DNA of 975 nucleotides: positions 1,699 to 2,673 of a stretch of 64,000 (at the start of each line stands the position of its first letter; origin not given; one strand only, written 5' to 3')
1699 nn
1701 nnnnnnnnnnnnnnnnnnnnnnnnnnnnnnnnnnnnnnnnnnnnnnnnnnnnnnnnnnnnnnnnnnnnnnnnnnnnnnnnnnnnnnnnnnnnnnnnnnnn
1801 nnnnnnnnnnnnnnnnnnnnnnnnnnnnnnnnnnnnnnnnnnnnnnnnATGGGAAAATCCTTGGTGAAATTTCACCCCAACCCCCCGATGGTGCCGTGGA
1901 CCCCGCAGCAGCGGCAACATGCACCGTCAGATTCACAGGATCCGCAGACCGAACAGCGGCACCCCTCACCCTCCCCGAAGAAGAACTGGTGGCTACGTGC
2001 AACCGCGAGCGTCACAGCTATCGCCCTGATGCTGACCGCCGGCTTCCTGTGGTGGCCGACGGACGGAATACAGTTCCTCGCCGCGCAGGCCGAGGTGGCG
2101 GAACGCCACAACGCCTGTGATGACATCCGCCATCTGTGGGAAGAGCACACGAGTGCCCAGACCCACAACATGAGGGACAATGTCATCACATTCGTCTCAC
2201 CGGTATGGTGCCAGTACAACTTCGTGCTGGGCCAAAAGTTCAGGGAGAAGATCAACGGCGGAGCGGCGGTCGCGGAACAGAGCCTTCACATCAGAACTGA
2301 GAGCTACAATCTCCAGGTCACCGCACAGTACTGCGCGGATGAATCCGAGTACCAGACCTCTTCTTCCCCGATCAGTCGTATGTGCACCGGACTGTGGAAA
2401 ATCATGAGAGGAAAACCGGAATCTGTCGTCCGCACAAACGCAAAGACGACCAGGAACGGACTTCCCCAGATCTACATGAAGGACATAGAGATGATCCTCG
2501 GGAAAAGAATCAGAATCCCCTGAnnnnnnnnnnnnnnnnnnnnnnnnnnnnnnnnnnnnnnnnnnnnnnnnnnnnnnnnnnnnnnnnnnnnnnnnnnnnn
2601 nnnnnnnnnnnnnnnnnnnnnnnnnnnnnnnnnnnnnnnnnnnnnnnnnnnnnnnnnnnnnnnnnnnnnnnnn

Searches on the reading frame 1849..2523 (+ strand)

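Call 10: search_protein_families(library=pfam, proteins=[window:1849-2523:+], max_evalue=0.1)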
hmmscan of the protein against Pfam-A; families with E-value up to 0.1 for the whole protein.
window:1849-2523:+ (224 aa): 0 families

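Call 58: search_protein_families(library=ncbifam, proteins=[window:1849-2523:+], max_evalue=0.1)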
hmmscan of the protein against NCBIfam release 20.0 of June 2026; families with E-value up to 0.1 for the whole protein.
window:1849-2523:+ (224 aa): 1 family
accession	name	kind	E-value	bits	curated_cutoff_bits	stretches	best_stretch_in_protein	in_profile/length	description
NF052375.1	antisigma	equivalog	0.032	14.2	100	1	26-86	64-120/217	anti-sigma factor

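Call 59: search_protein_families(library=padloc, proteins=[window:1849-2523:+], max_evalue=0.1)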
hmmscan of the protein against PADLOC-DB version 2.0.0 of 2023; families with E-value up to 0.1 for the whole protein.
window:1849-2523:+ (224 aa): 0 families
